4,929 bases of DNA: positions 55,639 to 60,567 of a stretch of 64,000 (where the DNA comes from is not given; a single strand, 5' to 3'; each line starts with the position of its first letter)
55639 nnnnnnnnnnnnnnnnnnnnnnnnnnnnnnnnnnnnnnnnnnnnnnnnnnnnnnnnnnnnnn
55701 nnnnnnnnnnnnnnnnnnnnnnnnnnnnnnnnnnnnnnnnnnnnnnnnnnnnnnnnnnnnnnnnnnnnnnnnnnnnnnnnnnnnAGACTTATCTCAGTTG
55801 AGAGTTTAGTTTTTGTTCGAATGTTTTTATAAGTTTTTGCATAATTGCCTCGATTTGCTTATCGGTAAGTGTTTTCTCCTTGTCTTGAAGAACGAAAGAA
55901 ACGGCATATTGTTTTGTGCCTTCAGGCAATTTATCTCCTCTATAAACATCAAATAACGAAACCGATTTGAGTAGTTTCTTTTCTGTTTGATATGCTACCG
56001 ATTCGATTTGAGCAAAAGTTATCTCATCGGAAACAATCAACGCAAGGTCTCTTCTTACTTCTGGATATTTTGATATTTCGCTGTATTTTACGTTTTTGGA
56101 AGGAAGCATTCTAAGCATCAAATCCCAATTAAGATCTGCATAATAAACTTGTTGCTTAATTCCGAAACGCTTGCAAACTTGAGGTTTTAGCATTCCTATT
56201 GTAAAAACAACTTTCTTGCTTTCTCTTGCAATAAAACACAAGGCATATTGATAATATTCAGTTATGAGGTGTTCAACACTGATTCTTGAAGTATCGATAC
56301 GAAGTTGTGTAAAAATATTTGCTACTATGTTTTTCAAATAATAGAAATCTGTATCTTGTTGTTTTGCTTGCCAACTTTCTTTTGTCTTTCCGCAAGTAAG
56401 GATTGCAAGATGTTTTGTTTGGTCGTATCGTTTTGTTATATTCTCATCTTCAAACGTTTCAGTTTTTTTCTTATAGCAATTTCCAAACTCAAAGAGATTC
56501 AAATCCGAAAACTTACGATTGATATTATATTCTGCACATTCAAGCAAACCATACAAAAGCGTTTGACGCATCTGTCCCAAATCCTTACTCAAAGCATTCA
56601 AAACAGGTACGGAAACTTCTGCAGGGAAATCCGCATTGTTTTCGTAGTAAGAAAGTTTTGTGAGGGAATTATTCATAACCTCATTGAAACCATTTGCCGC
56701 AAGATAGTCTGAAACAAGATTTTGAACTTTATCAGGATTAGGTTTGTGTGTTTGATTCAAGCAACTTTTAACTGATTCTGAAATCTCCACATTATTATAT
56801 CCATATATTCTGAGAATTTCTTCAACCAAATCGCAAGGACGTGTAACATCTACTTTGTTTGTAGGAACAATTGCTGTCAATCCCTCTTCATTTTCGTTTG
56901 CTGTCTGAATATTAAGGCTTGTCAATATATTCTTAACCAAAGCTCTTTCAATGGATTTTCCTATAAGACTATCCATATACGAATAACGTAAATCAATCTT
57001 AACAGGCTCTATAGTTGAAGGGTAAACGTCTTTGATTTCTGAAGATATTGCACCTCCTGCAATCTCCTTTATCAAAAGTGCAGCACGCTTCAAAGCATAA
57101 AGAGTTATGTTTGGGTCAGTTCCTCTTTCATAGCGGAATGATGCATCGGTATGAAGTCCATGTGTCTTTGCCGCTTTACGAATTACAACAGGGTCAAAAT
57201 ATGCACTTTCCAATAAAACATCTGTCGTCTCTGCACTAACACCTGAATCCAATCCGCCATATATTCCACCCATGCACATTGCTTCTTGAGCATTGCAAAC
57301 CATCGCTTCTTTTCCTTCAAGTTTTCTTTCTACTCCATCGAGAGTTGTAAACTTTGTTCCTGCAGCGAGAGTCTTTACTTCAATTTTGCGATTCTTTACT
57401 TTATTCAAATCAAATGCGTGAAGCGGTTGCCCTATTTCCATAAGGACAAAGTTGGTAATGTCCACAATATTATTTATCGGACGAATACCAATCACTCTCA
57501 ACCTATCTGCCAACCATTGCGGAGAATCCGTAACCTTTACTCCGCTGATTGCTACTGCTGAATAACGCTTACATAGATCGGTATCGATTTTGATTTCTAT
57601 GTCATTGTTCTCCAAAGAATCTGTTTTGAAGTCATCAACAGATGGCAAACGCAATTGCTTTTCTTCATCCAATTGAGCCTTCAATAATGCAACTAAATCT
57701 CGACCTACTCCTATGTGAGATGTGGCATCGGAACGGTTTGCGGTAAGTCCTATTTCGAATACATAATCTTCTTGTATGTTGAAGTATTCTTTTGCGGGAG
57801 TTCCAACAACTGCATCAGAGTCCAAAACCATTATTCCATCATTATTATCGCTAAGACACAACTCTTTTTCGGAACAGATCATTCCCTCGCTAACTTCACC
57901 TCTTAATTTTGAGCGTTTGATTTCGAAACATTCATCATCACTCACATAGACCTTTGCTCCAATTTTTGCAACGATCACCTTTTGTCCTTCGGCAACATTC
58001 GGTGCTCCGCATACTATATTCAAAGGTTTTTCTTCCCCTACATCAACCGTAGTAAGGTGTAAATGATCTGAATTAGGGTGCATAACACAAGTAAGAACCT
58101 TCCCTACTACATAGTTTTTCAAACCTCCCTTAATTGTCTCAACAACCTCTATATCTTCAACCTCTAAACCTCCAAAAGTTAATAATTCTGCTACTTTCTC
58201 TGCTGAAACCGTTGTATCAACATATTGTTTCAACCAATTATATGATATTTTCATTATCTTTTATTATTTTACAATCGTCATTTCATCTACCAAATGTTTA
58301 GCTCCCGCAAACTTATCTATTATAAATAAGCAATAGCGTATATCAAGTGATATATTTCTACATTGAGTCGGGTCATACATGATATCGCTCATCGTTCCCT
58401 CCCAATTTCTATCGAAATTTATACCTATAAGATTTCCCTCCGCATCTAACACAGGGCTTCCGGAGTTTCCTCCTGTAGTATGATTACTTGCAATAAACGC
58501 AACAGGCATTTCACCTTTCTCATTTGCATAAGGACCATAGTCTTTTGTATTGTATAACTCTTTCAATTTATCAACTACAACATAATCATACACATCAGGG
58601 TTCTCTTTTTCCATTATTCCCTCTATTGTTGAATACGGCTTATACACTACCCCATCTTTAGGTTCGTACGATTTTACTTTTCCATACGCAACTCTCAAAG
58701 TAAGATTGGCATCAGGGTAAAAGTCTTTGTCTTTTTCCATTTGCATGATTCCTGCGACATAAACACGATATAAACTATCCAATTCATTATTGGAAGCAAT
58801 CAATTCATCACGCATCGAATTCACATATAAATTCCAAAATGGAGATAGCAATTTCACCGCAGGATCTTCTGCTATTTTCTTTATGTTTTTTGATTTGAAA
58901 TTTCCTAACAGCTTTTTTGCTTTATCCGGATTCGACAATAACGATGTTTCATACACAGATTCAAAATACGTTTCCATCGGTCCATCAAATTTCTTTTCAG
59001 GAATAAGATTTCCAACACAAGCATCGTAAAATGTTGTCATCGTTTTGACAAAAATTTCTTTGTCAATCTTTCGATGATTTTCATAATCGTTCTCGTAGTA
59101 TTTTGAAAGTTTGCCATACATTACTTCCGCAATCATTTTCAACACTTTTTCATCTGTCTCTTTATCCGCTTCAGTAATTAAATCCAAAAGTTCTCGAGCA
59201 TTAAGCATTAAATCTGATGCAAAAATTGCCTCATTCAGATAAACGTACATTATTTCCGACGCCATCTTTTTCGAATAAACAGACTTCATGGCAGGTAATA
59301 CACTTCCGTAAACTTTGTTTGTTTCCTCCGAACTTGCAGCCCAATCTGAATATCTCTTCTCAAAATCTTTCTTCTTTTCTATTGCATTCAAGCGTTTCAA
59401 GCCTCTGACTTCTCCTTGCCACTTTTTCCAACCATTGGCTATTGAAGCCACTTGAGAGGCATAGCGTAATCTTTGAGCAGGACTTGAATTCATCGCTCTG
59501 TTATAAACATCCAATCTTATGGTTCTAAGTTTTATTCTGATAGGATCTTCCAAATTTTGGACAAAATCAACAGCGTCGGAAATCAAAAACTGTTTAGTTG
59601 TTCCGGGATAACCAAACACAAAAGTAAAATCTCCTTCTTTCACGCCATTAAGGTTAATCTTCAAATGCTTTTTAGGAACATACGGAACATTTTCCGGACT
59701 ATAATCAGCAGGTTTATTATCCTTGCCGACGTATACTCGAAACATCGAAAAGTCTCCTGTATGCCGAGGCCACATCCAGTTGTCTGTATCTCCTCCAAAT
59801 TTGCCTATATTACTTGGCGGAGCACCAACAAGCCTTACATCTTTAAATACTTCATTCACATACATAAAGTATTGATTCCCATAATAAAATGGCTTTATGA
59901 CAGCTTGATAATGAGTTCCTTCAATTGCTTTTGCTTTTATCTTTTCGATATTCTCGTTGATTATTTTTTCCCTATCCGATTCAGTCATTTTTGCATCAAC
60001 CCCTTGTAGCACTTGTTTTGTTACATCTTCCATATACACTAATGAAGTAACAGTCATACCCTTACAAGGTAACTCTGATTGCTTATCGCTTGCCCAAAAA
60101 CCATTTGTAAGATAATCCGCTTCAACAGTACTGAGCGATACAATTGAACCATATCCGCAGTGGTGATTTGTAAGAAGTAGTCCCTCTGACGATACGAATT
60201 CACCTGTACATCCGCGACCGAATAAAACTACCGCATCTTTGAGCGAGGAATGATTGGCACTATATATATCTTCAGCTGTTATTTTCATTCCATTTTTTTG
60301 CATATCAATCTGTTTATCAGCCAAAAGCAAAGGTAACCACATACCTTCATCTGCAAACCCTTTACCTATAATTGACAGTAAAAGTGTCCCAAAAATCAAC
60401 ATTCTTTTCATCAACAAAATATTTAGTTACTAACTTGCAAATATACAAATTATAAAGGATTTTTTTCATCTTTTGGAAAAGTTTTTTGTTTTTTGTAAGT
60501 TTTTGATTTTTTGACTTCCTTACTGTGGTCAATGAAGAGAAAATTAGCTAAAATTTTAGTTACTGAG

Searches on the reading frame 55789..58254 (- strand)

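Call 68: search_protein_families(library=pfam, proteins=[window:55789-58254:-], max_evalue=0.0001)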
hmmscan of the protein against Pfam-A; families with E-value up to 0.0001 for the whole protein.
window:55789-58254:- (821 aa): 5 families
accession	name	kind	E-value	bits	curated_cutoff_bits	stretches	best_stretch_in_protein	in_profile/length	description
PF03483.22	B3_4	-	1.5e-63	214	29.3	1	228-400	2-174/174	B3/4 domain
PF17759.6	tRNA_synthFbeta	-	1.5e-43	149.2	22.4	1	504-710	15-214/214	Phenylalanyl tRNA synthetase beta chain CLM domain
PF03147.19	FDX-ACB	-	4e-30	104.5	31.1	1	728-821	1-94/94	Ferredoxin-fold anticodon binding domain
PF01588.26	tRNA_bind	-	7.6e-22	77.7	27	1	49-152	2-95/96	Putative tRNA binding domain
PF03484.21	B5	-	1e-21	77.3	28.6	1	420-486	1-67/67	tRNA synthetase B5 domain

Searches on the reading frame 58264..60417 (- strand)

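Call 68: search_protein_families(library=pfam, proteins=[window:58264-60417:-], max_evalue=0.0001)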
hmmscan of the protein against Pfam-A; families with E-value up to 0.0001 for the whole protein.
window:58264-60417:- (717 aa): 2 families
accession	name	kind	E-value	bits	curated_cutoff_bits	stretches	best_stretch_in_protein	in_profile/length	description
PF10459.15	Peptidase_S46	-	1.5e-225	751.5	22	1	22-715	1-698/698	Peptidase S46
PF13365.12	Trypsin_2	-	1.1e-07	33.1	27.6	0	642-666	120-144/144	Trypsin-like peptidase domain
